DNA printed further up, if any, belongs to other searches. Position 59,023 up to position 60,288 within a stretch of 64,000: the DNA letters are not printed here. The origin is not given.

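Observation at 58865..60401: Actin-like ParM/Alp ATPase + RHH protein cassette with direct repeats bracketing its promoter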

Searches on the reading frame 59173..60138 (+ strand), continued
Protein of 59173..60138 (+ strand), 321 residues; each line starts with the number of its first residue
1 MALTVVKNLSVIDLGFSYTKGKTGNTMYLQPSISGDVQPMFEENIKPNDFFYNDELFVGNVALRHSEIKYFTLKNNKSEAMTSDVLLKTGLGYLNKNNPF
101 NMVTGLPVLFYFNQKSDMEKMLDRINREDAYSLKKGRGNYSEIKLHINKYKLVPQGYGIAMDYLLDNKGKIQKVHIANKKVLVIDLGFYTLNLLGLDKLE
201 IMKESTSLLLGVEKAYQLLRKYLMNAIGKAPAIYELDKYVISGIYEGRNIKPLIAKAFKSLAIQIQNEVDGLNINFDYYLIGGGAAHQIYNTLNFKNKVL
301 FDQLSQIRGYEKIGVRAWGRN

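Call 47: search_dna_similar(query=window:59173-60138:+, collection=plasmids, mode=protein, max_rows=25)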
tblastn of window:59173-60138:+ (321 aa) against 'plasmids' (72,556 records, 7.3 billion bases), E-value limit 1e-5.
Records with a match: 18; places in all: 18; records where one place covers at least 80% of the query: 15.
Best place of each record, by identity: <60% 18.
By first word of the organism name: Clostridium 17; Acinetobacter 1.
By predicted mobility (MOB-suite, as given by PLSDB): non-mobilizable 18.
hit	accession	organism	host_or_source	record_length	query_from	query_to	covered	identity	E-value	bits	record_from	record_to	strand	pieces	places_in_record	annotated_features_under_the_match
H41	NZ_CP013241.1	Clostridium sporogenes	Microbial isolate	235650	11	293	88%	27.2%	2e-8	63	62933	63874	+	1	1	ParM/StbA family protein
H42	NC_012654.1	Clostridium botulinum Ba4 str. 657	-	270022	11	293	88%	27.2%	2e-8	63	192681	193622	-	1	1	ParM/StbA family protein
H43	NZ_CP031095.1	Clostridium botulinum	Homo sapiens,human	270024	11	293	88%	27.2%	2e-8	63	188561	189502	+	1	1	ParM/StbA family protein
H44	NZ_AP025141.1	Clostridium botulinum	Homo sapiens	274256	11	293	88%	27.2%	2e-8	63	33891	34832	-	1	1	ParM/StbA family protein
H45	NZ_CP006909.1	Clostridium botulinum CDC_1436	Isolate microbial culture,stool (infant)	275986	11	293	88%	27.2%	2e-8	63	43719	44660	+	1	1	ParM/StbA family protein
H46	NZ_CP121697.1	Clostridium botulinum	Homo sapiens,human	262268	11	293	88%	27.2%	2e-8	63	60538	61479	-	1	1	ParM/StbA family protein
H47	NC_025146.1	Clostridium botulinum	-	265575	11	293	88%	26.9%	2e-8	63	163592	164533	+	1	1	ParM/StbA family protein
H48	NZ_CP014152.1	Clostridium botulinum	Microbial isolate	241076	11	293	88%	26.9%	3e-8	63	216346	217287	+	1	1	ParM/StbA family protein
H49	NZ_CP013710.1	Clostridium botulinum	Microbial isolate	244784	11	293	88%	26.9%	3e-8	63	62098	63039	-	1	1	ParM/StbA family protein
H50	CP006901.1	Clostridium botulinum Prevot_594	Isolate microbial culture,ham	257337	11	293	88%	26.9%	3e-8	63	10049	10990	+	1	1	hypothetical protein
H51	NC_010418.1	Clostridium botulinum A3 str. Loch Maree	-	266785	11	293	88%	26.9%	3e-8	62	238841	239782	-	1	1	ParM/StbA family protein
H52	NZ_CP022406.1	Clostridium sporogenes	-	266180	11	293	88%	26.6%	6e-8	62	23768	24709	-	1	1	ParM/StbA family protein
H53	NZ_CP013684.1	Clostridium botulinum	Microbial isolate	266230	11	293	88%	26.6%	6e-8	62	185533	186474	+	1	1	ParM/StbA family protein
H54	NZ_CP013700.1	Clostridium sporogenes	Microbial isolate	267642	11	293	88%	26.6%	6e-8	62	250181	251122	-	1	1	ParM/StbA family protein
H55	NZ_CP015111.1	Acinetobacter sp. TGL-Y2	soil,frozen soil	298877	57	315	81%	23.6%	1e-8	64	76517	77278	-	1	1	ParM/StbA family protein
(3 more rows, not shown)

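Call 52: fold_search(model_id=the predicted structure, library=pdb)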
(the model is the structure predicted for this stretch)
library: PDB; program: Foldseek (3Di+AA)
matches with E <= 10: 1192; with E <= 0.001: 676
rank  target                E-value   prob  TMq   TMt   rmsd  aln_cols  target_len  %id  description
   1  8x1i                  1.2e-19  1.00  0.80  0.70   3.5       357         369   21  ParM present of genome of Desufitobacterium hafniense - Dh-cParM1 (released 2024-11-13)
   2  6ixw_A                1.0e-18  1.00  0.76  0.72   4.2       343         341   25  pCBH ParM non-polymerisable quadruple mutant (released 2019-06-19)
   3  6ixw_C                1.2e-18  1.00  0.75  0.71   4.4       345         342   26  pCBH ParM non-polymerisable quadruple mutant (released 2019-06-19)
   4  3js6                  1.5e-18  1.00  0.69  0.69   4.8       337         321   21  Crystal structure of apo psk41 parM protein (released 2010-01-26)
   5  6izr_1                2.2e-18  1.00  0.75  0.70   4.3       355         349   26  Whole structure of a 15-stranded ParM filament from Clostridium botulinum (released 2019-06-19)
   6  9rmi_A                8.0e-17  1.00  0.68  0.65   6.4       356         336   17  Cryo-EM structure of the CorM filament in the presence of CorR from cyanobacterium Anabaena sp. PCC 7120 (released 2026-04-08)
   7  7x54_A                1.9e-16  1.00  0.71  0.79   4.0       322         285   20  A Cbc-ParM filament with ADP (released 2023-03-08)
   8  7x3h                  3.3e-16  1.00  0.43  0.48   8.5       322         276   18  The structure of Clostridium botulinum ParM in the apo conformation (released 2023-03-08)
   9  2fsj                  5.9e-15  1.00  0.73  0.73   4.3       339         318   16  Crystal structure of Ta0583, an archaeal actin homolog, native data (released 2006-04-18)
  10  2fsk_B                1.9e-14  1.00  0.73  0.72   4.3       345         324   17  Crystal structure of Ta0583, an archaeal actin homolog, SeMet data (released 2006-04-18)
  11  4xhp                  1.9e-14  1.00  0.69  0.34   5.8       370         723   15  Bacillus thuringiensis ParM hybrid protein with ADP, containing two ParM mutants (released 2016-03-09)
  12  2fsk_A                2.3e-14  1.00  0.72  0.72   4.5       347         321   16  Crystal structure of Ta0583, an archaeal actin homolog, SeMet data (released 2006-04-18)
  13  4a61                  2.4e-14  1.00  0.61  0.63   6.3       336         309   16  ParM from plasmid R1 in complex with AMPPNP (released 2012-11-07)
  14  4xho                  3.4e-14  1.00  0.68  0.61   6.0       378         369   15  Bacillus thuringiensis ParM with ATP (released 2016-03-09)
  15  5aey_A                3.6e-14  1.00  0.61  0.61   5.7       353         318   15  actin-like ParM protein bound to AMPPNP (released 2015-04-22)
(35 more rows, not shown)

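Call 90: get_annotated_region(hit=H16, flank=1500)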
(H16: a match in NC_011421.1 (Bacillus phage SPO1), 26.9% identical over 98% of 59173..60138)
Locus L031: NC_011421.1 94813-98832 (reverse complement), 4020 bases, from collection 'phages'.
description: Bacillus phage SPO1, complete genome.
organism: Bacillus phage SPO1 (NCBI taxid 2884427)
taxonomy: Viruses; Duplodnaviria; Heunggongvirae; Uroviricota; Caudoviricetes; Herelleviridae; Spounavirinae; Okubovirus; Okubovirus SPO1
host: Bacillus subtilis; source: soil; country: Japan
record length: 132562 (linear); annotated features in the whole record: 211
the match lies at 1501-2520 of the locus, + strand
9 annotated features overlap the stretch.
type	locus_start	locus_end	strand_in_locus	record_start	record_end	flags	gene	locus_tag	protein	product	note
CDS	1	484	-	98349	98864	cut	29.2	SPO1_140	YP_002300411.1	head decoration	putative head decoration protein; virion protein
CDS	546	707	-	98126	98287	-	29.12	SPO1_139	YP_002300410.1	gp29.12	-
CDS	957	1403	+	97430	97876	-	29.1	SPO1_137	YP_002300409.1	gp29.1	-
CDS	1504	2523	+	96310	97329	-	27.9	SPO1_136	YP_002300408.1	partition protein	-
CDS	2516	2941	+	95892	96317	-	27.8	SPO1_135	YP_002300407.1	gp27.8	-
CDS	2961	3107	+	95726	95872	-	27.7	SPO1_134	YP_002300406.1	gp27.7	-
CDS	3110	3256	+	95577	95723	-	27.6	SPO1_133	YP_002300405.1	gp27.6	-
CDS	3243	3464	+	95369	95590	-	27.5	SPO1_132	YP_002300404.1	gp27.5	-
CDS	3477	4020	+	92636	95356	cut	27.4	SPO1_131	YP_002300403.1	gp27.4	-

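Call 101: search_protein_families(library=phrogs, proteins=[L031:2516-2938:+, L001:5930-6169:+, L007:6936-7244:+, L022:4948-5217:+], max_evalue=0.1)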
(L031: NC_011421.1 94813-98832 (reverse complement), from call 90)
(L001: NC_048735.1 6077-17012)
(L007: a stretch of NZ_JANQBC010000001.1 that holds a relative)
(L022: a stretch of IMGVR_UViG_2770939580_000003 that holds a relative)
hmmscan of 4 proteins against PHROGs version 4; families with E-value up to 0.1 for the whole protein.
L031:2516-2938:+ (141 aa): 2 families
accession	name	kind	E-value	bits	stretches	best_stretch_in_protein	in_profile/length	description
phrog_23496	-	unknown function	9.3e-88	292.7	1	1-141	1-146/146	-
phrog_24040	-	unknown function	0.00015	23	1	3-36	7-38/129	-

L001:5930-6169:+ (80 aa): 1 family
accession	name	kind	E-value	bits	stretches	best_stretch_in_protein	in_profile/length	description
phrog_38469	-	unknown function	0.074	13.8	1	13-42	8-35/272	-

L007:6936-7244:+ (103 aa): 0 families

L022:4948-5217:+ (90 aa): 1 family
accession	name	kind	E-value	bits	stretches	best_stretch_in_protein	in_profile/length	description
phrog_38823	-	unknown function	0.019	16.2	1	14-73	15-73/89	-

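Call 102: get_annotated_region(hit=H33, flank=1200)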
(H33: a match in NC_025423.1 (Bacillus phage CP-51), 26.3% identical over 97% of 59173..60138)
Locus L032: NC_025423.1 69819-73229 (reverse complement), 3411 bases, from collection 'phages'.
description: Bacillus phage CP-51, complete genome.
organism: Bacillus phage CP-51 (NCBI taxid 1391188)
taxonomy: Viruses; Duplodnaviria; Heunggongvirae; Uroviricota; Caudoviricetes; Herelleviridae; Spounavirinae; Siminovitchvirus; Siminovitchvirus CP51
host: Bacillus cereus HER1399; source: soil; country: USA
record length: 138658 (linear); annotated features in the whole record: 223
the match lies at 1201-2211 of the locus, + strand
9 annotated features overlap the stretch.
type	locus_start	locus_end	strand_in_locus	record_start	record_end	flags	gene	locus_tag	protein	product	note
CDS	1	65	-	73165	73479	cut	-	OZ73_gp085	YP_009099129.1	head decoration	gp99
CDS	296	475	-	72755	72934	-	-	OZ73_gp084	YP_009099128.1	hypothetical protein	gp98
CDS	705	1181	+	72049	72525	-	-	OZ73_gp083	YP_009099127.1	hypothetical protein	gp97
CDS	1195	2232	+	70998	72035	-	-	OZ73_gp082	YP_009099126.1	partition protein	gp96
CDS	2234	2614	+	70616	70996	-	-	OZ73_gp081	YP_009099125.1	hypothetical protein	gp95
CDS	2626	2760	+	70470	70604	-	-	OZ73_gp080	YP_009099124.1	hypothetical protein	gp94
CDS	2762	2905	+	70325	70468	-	-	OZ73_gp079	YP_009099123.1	hypothetical protein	gp93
CDS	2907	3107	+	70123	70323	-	-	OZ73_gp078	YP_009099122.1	hypothetical protein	gp92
CDS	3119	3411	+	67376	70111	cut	-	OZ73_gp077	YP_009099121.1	hypothetical protein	gp91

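Call 103: get_annotated_region(hit=H9, flank=1200)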
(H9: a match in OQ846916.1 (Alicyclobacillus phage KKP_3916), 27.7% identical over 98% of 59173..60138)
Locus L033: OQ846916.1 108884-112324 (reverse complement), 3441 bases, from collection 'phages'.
description: Alicyclobacillus phage KKP_3916, complete genome.
organism: Alicyclobacillus phage KKP_3916 (NCBI taxid 3040651)
taxonomy: Viruses; Duplodnaviria; Heunggongvirae; Uroviricota; Caudoviricetes
host: Alicyclobacillus acidoterrestris strain KKP 3133; source: orchard soil; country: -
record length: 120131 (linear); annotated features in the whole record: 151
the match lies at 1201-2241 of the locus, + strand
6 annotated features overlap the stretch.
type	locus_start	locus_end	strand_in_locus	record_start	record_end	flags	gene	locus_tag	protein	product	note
CDS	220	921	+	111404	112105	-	-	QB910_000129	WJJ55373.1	hypothetical protein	-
CDS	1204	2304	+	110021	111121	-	-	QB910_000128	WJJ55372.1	hypothetical protein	-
CDS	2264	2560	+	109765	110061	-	-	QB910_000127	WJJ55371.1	hypothetical protein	-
CDS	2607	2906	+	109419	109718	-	-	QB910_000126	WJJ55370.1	hypothetical protein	-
CDS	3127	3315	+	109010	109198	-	-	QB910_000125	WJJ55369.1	hypothetical protein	-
CDS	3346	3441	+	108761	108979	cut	-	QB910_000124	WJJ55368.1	hypothetical protein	-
